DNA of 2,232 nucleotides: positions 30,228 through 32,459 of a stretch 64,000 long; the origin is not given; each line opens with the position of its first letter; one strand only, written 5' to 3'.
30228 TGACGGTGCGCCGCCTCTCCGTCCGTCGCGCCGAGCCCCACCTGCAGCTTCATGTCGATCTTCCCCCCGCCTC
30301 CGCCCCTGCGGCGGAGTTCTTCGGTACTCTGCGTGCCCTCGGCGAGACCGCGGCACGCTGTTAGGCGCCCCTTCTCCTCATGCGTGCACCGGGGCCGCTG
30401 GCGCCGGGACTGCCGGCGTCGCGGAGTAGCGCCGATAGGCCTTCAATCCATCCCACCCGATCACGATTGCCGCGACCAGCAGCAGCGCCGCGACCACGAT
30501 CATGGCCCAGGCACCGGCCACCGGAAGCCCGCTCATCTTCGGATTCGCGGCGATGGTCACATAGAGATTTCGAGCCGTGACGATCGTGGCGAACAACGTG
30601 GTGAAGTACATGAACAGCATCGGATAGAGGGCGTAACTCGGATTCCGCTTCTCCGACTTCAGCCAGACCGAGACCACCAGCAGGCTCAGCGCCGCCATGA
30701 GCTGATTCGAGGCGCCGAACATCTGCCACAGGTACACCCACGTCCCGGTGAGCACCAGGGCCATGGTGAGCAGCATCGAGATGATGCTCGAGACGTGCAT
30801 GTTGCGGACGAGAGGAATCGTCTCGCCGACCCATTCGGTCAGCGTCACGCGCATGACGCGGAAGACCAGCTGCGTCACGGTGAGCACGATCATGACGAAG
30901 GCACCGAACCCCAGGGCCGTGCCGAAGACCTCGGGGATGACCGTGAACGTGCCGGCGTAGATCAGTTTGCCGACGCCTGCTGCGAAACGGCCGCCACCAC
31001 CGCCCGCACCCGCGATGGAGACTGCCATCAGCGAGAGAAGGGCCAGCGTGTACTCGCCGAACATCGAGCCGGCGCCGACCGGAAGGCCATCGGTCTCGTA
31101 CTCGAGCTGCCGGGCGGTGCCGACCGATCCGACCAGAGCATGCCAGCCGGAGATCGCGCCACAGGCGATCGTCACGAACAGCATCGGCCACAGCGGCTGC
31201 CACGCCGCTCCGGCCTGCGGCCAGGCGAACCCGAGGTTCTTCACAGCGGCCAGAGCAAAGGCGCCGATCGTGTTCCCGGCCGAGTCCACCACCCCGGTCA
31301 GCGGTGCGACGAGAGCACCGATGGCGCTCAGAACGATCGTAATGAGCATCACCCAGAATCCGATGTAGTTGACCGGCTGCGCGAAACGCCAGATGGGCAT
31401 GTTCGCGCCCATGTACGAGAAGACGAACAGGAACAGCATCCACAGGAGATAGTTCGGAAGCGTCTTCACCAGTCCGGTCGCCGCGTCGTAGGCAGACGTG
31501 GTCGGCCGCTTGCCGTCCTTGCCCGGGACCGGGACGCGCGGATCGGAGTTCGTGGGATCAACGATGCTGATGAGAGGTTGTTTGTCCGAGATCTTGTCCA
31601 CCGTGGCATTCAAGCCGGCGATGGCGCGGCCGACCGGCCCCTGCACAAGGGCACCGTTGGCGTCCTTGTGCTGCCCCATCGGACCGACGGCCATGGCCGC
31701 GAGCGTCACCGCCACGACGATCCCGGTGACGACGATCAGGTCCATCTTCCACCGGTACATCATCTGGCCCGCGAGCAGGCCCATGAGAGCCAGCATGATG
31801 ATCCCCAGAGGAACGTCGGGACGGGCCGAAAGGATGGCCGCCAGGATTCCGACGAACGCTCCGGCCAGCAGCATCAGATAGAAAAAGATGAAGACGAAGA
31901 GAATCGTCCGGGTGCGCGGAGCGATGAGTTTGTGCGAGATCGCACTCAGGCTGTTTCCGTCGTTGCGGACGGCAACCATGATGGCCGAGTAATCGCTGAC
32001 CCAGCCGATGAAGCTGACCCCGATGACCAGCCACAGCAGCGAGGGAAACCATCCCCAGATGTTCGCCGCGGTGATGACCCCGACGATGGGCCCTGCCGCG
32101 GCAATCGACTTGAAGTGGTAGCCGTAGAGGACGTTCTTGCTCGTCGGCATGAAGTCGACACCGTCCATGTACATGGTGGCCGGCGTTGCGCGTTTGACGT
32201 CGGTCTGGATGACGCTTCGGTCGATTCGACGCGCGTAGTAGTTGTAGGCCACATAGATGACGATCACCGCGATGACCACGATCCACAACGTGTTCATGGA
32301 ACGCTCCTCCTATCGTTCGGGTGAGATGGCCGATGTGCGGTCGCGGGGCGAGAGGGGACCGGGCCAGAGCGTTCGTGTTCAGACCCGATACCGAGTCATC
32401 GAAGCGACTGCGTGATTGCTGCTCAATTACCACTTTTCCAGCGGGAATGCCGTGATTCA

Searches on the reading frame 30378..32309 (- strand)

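Call 21: search_protein_families(library=pfam, proteins=[window:30378-32309:-], max_evalue=0.00001)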
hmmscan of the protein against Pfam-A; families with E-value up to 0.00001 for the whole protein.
window:30378-32309:- (643 aa): 1 family
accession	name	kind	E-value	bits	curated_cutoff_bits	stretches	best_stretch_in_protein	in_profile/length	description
PF02554.20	CstA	-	2.5e-97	327.3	27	3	6-217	1-212/560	Carbon starvation protein CstA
